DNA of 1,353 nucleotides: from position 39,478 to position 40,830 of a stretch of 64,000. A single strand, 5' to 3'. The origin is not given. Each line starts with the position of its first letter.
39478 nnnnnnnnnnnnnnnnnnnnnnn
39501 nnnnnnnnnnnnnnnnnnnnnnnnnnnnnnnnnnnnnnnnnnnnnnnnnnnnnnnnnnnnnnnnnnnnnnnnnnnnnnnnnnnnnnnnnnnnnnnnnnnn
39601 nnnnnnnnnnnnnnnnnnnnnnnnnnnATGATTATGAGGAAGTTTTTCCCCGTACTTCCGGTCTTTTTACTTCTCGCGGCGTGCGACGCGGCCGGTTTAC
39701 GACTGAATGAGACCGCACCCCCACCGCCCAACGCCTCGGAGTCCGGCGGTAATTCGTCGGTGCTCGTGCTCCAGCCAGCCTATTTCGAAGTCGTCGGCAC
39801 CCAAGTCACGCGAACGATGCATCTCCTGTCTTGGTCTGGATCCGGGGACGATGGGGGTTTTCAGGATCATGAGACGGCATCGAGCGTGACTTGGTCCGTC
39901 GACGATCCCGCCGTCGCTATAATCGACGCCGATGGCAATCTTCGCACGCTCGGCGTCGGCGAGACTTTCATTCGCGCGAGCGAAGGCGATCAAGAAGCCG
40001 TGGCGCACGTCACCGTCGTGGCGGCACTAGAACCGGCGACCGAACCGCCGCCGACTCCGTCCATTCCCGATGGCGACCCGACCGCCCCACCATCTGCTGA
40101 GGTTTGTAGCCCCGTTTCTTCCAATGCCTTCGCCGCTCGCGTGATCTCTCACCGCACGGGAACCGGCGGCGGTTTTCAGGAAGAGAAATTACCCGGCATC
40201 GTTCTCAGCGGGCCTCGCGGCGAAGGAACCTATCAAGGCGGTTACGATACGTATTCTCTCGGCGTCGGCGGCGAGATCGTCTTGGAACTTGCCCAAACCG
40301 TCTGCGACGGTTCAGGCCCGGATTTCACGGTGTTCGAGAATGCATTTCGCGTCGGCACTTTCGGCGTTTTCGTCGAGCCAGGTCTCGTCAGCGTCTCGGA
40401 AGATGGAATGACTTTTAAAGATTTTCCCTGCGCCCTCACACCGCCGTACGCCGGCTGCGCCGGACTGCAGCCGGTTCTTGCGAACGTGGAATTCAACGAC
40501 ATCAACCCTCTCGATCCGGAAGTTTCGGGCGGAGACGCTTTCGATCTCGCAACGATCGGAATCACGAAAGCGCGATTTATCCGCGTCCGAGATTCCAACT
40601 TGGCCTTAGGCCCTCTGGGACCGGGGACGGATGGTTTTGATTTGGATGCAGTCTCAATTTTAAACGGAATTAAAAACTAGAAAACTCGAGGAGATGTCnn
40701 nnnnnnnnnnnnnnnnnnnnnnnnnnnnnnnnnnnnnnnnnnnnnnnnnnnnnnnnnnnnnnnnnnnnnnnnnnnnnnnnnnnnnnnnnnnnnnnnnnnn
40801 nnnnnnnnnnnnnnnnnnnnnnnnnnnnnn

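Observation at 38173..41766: Cobalamin riboswitch controlling three secreted beta-propeller/Ig-like lipoproteins without a BtuB/BtuFCD transporter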

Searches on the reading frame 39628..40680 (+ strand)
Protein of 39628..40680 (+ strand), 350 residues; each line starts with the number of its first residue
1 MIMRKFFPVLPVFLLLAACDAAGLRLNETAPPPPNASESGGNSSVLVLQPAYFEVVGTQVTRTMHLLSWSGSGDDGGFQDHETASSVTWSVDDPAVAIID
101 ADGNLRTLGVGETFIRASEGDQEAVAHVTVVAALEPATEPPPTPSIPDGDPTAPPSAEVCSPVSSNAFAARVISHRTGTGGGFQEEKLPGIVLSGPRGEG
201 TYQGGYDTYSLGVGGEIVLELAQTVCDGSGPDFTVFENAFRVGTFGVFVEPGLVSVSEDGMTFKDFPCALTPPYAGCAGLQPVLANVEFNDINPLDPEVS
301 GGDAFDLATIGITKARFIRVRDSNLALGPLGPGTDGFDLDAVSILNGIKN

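Call 3: search_protein_families(library=pfam, proteins=[window:39628-40680:+], max_evalue=0.01)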
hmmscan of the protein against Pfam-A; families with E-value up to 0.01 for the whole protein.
window:39628-40680:+ (350 aa): 1 family
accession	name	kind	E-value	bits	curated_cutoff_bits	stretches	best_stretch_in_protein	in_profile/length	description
PF02368.24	Big_2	-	0.00012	22.4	22.8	1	83-130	33-79/79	Bacterial Ig-like domain (group 2)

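Call 7: search_protein_families(library=ncbifam, proteins=[window:39628-40680:+], max_evalue=1)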
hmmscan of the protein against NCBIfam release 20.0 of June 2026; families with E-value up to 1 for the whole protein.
window:39628-40680:+ (350 aa): 1 family
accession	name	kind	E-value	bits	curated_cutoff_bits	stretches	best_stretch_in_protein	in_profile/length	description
NF033170.0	lipo_LIC13355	subfamily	2e-13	50.2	120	1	163-310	46-215/273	LIC_13355 family lipoprotein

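Call 8: search_protein_families(library=pfam, proteins=[window:39628-40680:+], max_evalue=10)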
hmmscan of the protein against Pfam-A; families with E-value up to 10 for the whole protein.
window:39628-40680:+ (350 aa): 2 families
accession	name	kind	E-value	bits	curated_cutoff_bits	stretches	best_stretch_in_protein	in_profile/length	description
PF02368.24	Big_2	-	0.00012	22.4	22.8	1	83-130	33-79/79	Bacterial Ig-like domain (group 2)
PF22359.2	Big-like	-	0.047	14.4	27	1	87-132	3-48/48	Bacterial Ig-like domain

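Call 10: find_homologous_proteins(query=window:39628-40680:+)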
Query window:39628-40680:+ (350 aa): 2203 proteins with E <= 0.001 among 8000 candidates; the best 120 are listed.
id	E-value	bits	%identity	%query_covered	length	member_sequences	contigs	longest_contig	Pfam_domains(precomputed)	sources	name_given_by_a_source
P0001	1.6e-230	783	100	100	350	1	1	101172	-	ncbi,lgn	-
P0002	5.3e-127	443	61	99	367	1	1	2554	-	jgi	jgi:hypothetical protein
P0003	1.2e-80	290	42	94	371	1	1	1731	-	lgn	-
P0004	2.1e-78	283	46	94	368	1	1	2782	-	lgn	-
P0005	2.2e-78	283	43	99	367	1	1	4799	PF02368.25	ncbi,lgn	-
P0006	1.3e-73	267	43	99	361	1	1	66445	PF02368.25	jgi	jgi:hypothetical protein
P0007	6.6e-71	258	44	87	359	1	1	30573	PF02368.25,PF26918.1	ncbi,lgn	-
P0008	5.4e-69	252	58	61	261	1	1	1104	-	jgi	jgi:hypothetical protein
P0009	1.2e-68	251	46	74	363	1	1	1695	PF02368.25,PF26918.1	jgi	-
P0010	2.2e-68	250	42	92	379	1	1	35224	-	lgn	-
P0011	5.4e-68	248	41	99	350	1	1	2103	PF22359.3,PF02368.25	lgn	-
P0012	9.7e-68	248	60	54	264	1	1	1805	-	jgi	jgi:hypothetical protein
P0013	2.9e-67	246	42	96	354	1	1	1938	-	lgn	-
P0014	7.0e-65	238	52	61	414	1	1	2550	PF02368.25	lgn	-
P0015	7.7e-65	238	59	57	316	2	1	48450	-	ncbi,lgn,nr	ncbi:MAG TPA: hypothetical protein VFX30_03845 [bacterium]|nr:hypothetical protein [bacterium]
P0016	5.5e-64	235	60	53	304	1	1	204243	-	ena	-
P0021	6.1e-63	232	58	60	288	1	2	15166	-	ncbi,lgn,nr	ncbi:MAG TPA: cell surface protein [bacterium]|nr:cell surface protein [bacterium]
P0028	2.9e-59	220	45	76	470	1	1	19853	PF26182.1,PF02368.25,PF26918.1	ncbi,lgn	-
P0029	3.3e-59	220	45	77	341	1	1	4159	PF22359.3,PF02368.25,PF26918.1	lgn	-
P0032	1.1e-58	218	39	86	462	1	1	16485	PF02368.25,PF26918.1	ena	-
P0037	4.7e-55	206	57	51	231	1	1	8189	-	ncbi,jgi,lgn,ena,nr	ncbi:MAG: cell surface protein [Myxococcales bacterium]|nr:cell surface protein [Myxococcales bacter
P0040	7.8e-51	192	56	51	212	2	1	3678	-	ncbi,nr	ncbi:MAG: cell surface protein [Deltaproteobacteria bacterium]|nr:cell surface protein [Deltaproteob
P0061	4.9e-48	183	42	75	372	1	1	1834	PF02368.25,PF26918.1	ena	-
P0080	6.9e-46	176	48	56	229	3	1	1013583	-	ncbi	-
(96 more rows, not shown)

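Call 12: find_encoding_contigs(protein=P0001, flank=10000, max_places=3)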
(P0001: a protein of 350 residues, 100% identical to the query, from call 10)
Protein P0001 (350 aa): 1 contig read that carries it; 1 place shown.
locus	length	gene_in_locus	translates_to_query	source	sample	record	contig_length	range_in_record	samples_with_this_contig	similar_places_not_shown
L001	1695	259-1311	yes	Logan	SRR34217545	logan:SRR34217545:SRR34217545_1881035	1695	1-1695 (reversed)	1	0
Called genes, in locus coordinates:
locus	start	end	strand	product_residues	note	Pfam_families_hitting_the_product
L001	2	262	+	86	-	?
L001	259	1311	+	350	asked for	-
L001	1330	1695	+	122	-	?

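Call 13: find_encoding_contigs(protein=P0080, flank=10000, max_places=3)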
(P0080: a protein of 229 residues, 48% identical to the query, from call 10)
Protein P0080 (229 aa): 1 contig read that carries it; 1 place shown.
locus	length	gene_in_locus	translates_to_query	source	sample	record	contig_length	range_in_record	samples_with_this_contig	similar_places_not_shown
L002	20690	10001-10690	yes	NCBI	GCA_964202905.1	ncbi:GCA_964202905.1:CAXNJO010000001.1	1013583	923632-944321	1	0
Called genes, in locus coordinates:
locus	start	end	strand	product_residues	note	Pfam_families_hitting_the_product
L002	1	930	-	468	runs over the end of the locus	PF16697:Yop-YscD_cpl, PF00498:FHA, PF00158:Sigma54_activat, PF14532:Sigma54_activ_2, PF07728:AAA_5 (weak), PF25601:AAA_lid_14, PF02954:HTH_8 (weak)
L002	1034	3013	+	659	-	PF01694:Rhomboid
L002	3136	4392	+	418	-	PF00970:FAD_binding_6 (weak), PF00175:NAD_binding_1, PF00111:Fer2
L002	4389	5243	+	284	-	PF00376:MerR (faint), PF13411:MerR_1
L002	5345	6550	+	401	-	-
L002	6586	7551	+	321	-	-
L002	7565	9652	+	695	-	PF07715:Plug, PF00593:TonB_dep_Rec_b-barrel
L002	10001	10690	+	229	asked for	-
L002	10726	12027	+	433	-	-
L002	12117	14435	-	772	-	PF01436:NHL (faint), PF25021:TEN_NHL (faint)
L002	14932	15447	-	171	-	PF11617:Cu-binding_MopE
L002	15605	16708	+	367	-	-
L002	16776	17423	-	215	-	-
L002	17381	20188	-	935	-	PF11617:Cu-binding_MopE, PF25021:TEN_NHL (faint), PF01436:NHL (faint)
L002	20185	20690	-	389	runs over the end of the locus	PF11617:Cu-binding_MopE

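Call 14: find_encoding_contigs(protein=P0016, flank=10000, max_places=3)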
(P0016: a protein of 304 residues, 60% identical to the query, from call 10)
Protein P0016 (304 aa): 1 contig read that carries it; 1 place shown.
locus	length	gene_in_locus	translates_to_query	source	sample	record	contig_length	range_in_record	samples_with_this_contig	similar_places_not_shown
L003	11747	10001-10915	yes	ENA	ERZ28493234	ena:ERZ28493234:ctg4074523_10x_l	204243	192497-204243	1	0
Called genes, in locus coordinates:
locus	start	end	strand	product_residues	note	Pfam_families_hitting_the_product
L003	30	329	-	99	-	-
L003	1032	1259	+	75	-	PF12728:HTH_17 (weak)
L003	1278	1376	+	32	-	-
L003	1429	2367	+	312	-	PF00589:Phage_integrase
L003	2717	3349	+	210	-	-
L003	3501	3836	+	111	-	-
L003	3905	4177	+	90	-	PF00076:RRM_1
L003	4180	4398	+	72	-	PF01176:eIF-1a, PF16745:RsgA_N (faint)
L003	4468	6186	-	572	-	PF01553:Acyltransferase, PF03982:DAGAT, PF00561:Abhydrolase_1, PF12146:Hydrolase_4, PF12697:Abhydrolase_6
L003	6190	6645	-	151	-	PF07238:PilZ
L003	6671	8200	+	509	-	-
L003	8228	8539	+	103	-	PF00111:Fer2 (weak)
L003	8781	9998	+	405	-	-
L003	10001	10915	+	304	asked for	-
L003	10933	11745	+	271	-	?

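Call 30: search_solved_structures(query=A1, max_evalue=10, show_alignments=2)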
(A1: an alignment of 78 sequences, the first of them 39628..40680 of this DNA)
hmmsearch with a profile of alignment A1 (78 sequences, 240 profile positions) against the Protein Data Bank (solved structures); distinct sequences matched with E-value up to 10: 1.
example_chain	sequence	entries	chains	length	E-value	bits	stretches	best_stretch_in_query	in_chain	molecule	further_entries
2hdw_A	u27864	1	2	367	1.3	11.8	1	13-109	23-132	Hypothetical protein PA2218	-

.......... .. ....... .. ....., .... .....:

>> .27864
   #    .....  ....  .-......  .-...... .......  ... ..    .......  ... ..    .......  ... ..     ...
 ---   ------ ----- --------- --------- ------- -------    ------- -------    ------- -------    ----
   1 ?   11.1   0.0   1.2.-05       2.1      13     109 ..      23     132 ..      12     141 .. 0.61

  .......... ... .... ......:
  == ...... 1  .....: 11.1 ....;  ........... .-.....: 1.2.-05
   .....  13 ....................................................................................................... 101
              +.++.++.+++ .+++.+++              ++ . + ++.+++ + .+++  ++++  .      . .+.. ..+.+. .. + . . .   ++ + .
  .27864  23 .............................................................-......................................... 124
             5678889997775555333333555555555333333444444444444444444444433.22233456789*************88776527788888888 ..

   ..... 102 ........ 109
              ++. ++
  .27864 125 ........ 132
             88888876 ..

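Call 37: predict_structure(alignment_id=A1)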
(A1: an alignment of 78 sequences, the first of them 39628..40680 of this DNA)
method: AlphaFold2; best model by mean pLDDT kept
length: 350 residues; sequences in the alignment: 78
mean_pLDDT: 85.9   pTM: 0.66
mean pLDDT of the five models: 85.9, 85.2, 84.9, 84.6, 84.0
residues with pLDDT >= 90: 218; 70-90: 76; 50-70: 32; < 50: 24
segments of 3 or more residues with pLDDT < 50: 1-3, 19-39
pLDDT, mean of each block of 10 residues (from residue 1): 51 53 36 41 79 89 91 72 82 97 96 93 88 82 72 81 94 95 98 97 95 96 97 97 88 97 95 93 97 98 98 98 86 94 94
secondary structure, 60 per line:
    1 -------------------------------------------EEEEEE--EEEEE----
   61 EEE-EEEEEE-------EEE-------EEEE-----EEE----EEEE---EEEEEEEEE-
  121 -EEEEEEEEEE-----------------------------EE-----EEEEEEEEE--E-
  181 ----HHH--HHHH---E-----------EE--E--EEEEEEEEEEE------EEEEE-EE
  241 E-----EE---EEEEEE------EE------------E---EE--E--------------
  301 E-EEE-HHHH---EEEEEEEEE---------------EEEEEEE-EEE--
elements in order: E44-49 E52-56 E61-63 E65-70 E78-80 E88-91 E97-99 E104-107 E111-119 E122-131 E168-176 H190-193 E216-226 E233-237 E239-241 E252-257 E303-305 H307-310 E314-322 E338-344 E346-348

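Call 45: search_protein_families(library=pfam, alignment_id=A1, max_evalue=1)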
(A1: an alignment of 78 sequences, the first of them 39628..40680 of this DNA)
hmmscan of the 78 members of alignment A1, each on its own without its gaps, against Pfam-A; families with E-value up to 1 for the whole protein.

A. member 1, window:39628-40680:+ (350 aa): 2 families
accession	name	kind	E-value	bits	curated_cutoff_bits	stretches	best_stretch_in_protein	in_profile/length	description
PF02368.24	Big_2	-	0.00012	22.4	22.8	1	83-130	33-79/79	Bacterial Ig-like domain (group 2)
PF22359.2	Big-like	-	0.047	14.4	27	1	87-132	3-48/48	Bacterial Ig-like domain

B. families by the number of members that match (of 78 scanned): 16 families
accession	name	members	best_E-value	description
PF02368.24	Big_2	24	8.5e-15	Bacterial Ig-like domain (group 2)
PF22359.2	Big-like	12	8.2e-06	Bacterial Ig-like domain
PF05887.16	Trypan_PARP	3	0.0012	Procyclic acidic repetitive protein (PARP)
PF20578.4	aBig_2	3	0.029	Atrophied bacterial Ig domain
PF01391.23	Collagen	1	0.00011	Collagen triple helix repeat (20 copies)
PF12985.13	DUF3869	1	0.021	Domain of unknown function (DUF3869)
PF19399.4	DUF5974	1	0.03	Family of unknown function (DUF5974)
PF24381.1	DUF7537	1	0.043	Family of unknown function (DUF7537)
PF21461.3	HL_N-beta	1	0.086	Hyaluronate lyase, N-terminal beta-sheet domain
PF23486.1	Ig_TMEM132_5th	1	0.093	TMEM132 fifth domain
PF25354.1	Ig_NUP210_16th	1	0.1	NUP210-like, Ig-like domain 16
PF21992.2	DUF6927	1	0.15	Domain of unknown function (DUF6927)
PF19362.4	DUF5938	1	0.22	Family of unknown function (DUF5938)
PF00754.31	F5_F8_type_C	1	0.31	F5/8 type C domain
PF24089.1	DUF7374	1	0.49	Family of unknown function (DUF7374)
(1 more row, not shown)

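Call 64: fold_search(model_id=the predicted structure, library=pdb)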
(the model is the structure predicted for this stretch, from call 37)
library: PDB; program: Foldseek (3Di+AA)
matches with E <= 10: 1388; with E <= 0.001: 23
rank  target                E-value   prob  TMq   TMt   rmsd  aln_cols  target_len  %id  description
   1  8gyr_B                2.6e-06  1.00  0.23  0.42   2.0        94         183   22  Crystal structure of a variable region segment of Leptospira host-interacting outer surface protein, LigA (released 2023-06-28)
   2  7r3t_B                7.2e-06  1.00  0.20  0.37  17.5       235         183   11  Crystal structure of the Dimeric C-terminal Big_2-CBM56 domains from Paenibacillus illinoisensis (Bacillus circulans I (released 2023-02-22)
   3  8gyr_A                8.9e-06  1.00  0.22  0.42   1.9        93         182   22  Crystal structure of a variable region segment of Leptospira host-interacting outer surface protein, LigA (released 2023-06-28)
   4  7quz_DDD              1.0e-05  1.00  0.20  0.36  18.5       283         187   11  Crystal structure of the SeMet octameric C-terminal Big_2-CBM56 domains from Paenibacillus illinoisensis (Bacillus c (released 2023-02-01)
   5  7quz_AAA              2.1e-05  1.00  0.20  0.36  17.6       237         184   11  Crystal structure of the SeMet octameric C-terminal Big_2-CBM56 domains from Paenibacillus illinoisensis (Bacillus c (released 2023-02-01)
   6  7quz_BBB              3.0e-05  1.00  0.20  0.37  17.7       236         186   12  Crystal structure of the SeMet octameric C-terminal Big_2-CBM56 domains from Paenibacillus illinoisensis (Bacillus c (released 2023-02-01)
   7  8zdk_6                6.0e-05  1.00  0.21  0.20   2.7        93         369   20  Cryo-EM structure of Mycobacteriophage Douge genome-packed vertex (gp8 and gp113) (released 2025-07-16)
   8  8zdh_B                6.3e-05  1.00  0.21  0.19   2.9        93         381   19  Cryo-EM structure of Mycobacteriophage Douge genome-packed capsid (gp8 and gp113) (released 2025-06-25)
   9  8zdk_1                9.6e-05  1.00  0.21  0.20   2.5        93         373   20  Cryo-EM structure of Mycobacteriophage Douge genome-packed vertex (gp8 and gp113) (released 2025-07-16)
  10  9hcj_10               1.1e-04  1.00  0.22  0.05  17.9       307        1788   11  D. discoideum nuclear pore complex (released 2024-12-25)
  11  8yk1_A                1.5e-04  0.99  0.19  0.09  20.4       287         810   16  Blood group B alpha-1,3-galactosidase AgaBb from Bifidobacterium bifidum, construct 23-844 (released 2024-07-10)
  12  4pqq                  1.5e-04  1.00  0.29  0.56   6.0       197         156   14  The crystal structure of discoidin domain from muskelin (released 2014-11-12)
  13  8zdh_A                1.6e-04  1.00  0.21  0.20   2.8        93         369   20  Cryo-EM structure of Mycobacteriophage Douge genome-packed capsid (gp8 and gp113) (released 2025-06-25)
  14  3ggl                  2.9e-04  1.00  0.27  0.51   8.0       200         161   15  X-Ray Structure of the C-terminal domain (277-440) of Putative chitobiase from Bacteroides thetaiotaomicron. Northeast S (released 2009-03-31)
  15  8zdj_S                3.4e-04  1.00  0.21  0.24   2.6        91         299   23  Cryo-EM structure of Mycobacteriophage Douge genome-packed connector (gp5, gp9, gp10, gp12 and gp13) (released 2025-06-25)
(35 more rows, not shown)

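Call 84: list_cluster_members(proteins=[P0001, P0179, P0126])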
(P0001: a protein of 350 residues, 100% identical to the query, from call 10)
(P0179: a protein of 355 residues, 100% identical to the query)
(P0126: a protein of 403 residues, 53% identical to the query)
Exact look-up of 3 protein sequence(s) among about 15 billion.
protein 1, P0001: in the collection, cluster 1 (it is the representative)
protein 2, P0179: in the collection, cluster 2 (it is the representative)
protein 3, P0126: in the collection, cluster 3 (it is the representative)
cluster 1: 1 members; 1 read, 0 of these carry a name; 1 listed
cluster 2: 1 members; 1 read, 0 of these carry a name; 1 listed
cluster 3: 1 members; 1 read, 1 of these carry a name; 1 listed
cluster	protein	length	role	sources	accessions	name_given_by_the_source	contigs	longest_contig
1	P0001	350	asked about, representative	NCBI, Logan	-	-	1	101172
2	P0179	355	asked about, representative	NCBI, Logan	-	-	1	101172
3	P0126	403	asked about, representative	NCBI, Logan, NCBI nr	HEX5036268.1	MAG TPA: hypothetical protein VFX30_03840 [bacterium] | hypothetical protein [bacterium]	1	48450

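Call 85: search_protein_families(library=ncbifam, proteins=[L002:7565-9652:+], max_evalue=0.00001)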
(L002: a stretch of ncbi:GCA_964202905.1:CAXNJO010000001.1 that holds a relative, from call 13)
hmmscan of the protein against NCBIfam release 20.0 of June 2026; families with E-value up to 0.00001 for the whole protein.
L002:7565-9652:+ (695 aa): 8 families
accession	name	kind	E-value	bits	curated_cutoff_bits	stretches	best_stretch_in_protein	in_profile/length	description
NF038079.1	TonB_sider_MxcH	equivalog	9.9e-25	86.7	925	2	38-188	118-268/792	TonB-dependent siderophore myxochelin receptor MxcH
TIGR01779.1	TonB-B12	equivalog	2.6e-18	65.9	599.7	1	53-182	46-177/614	TonB-dependent vitamin B12 receptor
TIGR01785.1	TonB-hemin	subfamily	1.1e-13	50.5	316.85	1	401-558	380-555/677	TonB-dependent heme/hemoglobin receptor family protein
NF007926.1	PRK10641.1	equivalog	5.4e-13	48.4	836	1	69-177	62-170/617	TonB-dependent vitamin B12 receptor BtuB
TIGR01786.1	TonB-hemlactrns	subfamily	6.4e-13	47.9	323.75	1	398-549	403-564/719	TonB-dependent hemoglobin/transferrin/lactoferrin family receptor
TIGR01783.1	TonB-siderophor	subfamily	1e-12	47.5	223.5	1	67-183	17-132/649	TonB-dependent siderophore receptor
NF041535.1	TonB_rec_PqqU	equivalog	3e-08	32.4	1200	0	51-188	15-159/676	TonB-dependent receptor PqqU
NF010051.0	PRK13528.1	subfamily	6.1e-06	24.7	583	1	87-165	89-177/727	FepA family TonB-dependent siderophore receptor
